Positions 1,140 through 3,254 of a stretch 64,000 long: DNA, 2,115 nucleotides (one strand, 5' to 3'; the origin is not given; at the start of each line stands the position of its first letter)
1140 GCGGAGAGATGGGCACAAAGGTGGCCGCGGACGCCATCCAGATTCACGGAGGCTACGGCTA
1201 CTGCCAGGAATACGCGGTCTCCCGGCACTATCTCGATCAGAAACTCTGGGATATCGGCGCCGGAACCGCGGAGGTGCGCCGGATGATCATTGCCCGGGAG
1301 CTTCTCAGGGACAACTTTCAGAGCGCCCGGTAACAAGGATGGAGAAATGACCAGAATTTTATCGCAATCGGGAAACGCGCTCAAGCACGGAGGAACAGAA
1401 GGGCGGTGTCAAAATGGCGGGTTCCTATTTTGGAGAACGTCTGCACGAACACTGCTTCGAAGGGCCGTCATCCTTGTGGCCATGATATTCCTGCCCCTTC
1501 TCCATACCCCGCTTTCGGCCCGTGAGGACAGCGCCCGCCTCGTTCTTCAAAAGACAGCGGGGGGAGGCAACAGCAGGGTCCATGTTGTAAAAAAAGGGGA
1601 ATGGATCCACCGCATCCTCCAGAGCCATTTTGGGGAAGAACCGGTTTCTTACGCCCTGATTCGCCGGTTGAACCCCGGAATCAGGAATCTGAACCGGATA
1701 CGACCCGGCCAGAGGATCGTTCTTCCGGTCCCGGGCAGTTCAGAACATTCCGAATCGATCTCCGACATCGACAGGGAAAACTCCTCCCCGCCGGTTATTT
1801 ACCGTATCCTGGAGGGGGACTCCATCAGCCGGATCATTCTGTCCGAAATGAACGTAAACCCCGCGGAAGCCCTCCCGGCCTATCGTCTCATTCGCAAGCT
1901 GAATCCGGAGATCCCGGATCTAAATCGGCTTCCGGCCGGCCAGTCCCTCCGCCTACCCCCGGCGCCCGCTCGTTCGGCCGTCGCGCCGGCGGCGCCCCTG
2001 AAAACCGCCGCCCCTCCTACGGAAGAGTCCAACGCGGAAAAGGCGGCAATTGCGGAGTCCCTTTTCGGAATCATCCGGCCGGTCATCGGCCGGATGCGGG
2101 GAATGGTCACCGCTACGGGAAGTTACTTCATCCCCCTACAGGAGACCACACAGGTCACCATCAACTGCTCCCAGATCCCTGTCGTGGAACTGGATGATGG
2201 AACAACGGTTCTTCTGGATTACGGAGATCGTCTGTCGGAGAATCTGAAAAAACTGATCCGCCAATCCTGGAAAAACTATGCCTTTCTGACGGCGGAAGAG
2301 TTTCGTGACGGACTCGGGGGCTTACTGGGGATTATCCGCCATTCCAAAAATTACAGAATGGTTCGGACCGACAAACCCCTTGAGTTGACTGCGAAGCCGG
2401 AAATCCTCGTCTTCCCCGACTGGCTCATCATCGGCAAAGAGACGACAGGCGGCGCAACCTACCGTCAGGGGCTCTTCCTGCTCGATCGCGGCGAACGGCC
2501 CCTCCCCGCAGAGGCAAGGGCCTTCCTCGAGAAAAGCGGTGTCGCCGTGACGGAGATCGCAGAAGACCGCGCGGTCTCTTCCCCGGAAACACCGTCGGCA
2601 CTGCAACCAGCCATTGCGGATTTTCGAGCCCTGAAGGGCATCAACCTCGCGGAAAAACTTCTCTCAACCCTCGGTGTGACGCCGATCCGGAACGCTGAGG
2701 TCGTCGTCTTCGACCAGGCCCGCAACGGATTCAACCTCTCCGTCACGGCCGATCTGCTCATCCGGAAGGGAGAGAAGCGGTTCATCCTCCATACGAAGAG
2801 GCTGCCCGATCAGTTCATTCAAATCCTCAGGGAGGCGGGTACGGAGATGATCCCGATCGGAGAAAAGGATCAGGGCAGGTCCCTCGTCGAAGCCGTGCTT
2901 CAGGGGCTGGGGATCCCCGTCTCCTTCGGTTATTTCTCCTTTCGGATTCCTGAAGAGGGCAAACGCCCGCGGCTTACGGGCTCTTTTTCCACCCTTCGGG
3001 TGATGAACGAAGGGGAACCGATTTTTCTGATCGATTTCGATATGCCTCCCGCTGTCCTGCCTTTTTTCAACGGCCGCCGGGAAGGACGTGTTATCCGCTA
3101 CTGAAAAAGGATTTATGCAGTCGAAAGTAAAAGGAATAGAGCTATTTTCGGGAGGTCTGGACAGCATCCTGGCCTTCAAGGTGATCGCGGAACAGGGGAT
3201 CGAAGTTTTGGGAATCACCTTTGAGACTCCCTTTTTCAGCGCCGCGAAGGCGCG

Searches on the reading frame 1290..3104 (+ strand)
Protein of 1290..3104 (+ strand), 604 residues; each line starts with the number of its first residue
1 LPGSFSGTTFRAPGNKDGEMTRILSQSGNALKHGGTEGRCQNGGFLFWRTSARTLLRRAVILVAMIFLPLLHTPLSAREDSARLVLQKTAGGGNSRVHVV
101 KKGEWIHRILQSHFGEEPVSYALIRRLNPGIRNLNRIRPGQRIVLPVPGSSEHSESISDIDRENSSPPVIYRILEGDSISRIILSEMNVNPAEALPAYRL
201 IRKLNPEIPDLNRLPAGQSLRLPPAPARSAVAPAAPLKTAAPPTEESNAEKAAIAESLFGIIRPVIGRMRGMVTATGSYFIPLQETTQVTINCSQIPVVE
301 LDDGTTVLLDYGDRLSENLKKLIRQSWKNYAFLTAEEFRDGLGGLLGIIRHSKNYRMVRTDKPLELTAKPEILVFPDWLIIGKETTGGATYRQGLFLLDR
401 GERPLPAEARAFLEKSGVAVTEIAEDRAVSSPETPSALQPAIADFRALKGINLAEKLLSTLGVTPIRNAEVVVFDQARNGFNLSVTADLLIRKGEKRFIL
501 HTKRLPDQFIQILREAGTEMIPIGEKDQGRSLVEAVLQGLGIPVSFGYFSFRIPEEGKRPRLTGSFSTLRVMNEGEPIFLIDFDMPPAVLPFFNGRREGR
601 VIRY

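Call 62: search_protein_families(library=pfam, proteins=[window:1290-3104:+], max_evalue=0.000001)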
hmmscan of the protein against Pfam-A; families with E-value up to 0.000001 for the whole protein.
window:1290-3104:+ (604 aa): 1 family
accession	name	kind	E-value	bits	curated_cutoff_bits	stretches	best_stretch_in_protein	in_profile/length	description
PF01476.26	LysM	-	5.1e-09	36.4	20.9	0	98-146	1-43/43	LysM domain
